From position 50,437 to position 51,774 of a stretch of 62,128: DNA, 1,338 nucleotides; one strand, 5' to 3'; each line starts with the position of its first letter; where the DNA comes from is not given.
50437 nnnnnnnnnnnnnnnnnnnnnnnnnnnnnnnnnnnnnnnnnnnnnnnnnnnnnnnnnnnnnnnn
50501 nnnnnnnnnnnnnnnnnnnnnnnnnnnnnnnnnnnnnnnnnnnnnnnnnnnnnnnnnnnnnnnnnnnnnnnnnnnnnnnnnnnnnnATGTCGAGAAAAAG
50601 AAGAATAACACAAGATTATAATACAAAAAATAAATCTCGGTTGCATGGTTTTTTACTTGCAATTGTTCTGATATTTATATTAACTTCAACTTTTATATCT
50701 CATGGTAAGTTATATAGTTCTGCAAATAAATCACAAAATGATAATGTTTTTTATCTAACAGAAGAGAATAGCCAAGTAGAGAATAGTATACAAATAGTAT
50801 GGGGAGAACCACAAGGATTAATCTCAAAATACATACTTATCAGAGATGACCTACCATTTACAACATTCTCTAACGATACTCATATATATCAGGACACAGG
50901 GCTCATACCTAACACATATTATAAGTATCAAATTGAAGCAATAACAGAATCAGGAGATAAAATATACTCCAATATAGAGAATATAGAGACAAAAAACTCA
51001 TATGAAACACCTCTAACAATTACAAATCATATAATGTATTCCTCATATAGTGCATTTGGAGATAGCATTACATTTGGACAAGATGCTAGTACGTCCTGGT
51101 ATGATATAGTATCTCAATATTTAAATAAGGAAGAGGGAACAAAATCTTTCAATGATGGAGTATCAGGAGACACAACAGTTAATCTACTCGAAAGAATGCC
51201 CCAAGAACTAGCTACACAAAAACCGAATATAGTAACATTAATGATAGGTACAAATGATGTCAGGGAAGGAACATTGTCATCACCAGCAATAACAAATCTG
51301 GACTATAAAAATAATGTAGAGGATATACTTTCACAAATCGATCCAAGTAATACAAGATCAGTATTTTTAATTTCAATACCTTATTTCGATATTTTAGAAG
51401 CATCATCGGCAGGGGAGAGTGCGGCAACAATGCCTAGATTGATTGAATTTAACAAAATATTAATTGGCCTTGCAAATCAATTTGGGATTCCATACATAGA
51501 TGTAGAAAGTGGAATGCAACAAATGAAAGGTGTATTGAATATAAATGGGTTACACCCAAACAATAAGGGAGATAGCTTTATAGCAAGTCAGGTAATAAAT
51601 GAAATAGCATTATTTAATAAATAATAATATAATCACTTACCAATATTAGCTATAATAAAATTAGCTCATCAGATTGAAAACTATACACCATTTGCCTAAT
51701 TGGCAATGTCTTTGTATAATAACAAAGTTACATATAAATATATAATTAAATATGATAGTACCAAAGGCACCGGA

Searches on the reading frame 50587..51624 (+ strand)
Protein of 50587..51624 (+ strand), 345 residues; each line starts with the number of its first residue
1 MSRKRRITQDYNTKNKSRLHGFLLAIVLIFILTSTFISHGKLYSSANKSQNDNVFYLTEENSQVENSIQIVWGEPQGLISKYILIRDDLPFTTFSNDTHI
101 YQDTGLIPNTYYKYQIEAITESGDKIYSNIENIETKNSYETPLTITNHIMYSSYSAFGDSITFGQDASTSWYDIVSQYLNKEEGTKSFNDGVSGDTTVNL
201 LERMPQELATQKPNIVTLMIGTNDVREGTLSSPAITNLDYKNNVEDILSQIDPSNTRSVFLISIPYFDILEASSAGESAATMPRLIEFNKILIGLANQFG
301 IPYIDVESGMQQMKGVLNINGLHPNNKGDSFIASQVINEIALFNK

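Call 88: search_protein_families(library=pfam, proteins=[window:50587-51624:+], max_evalue=0.00001)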
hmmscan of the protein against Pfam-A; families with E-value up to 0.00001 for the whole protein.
window:50587-51624:+ (345 aa): 2 families
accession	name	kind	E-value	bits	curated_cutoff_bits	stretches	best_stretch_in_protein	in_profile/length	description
PF13472.12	Lipase_GDSL_2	-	2.2e-23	84.1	32.9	1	156-328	1-175/178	GDSL-like Lipase/Acylhydrolase family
PF00657.28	Lipase_GDSL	-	6.6e-19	69.3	23.6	1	156-335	3-207/208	GDSL-like Lipase/Acylhydrolase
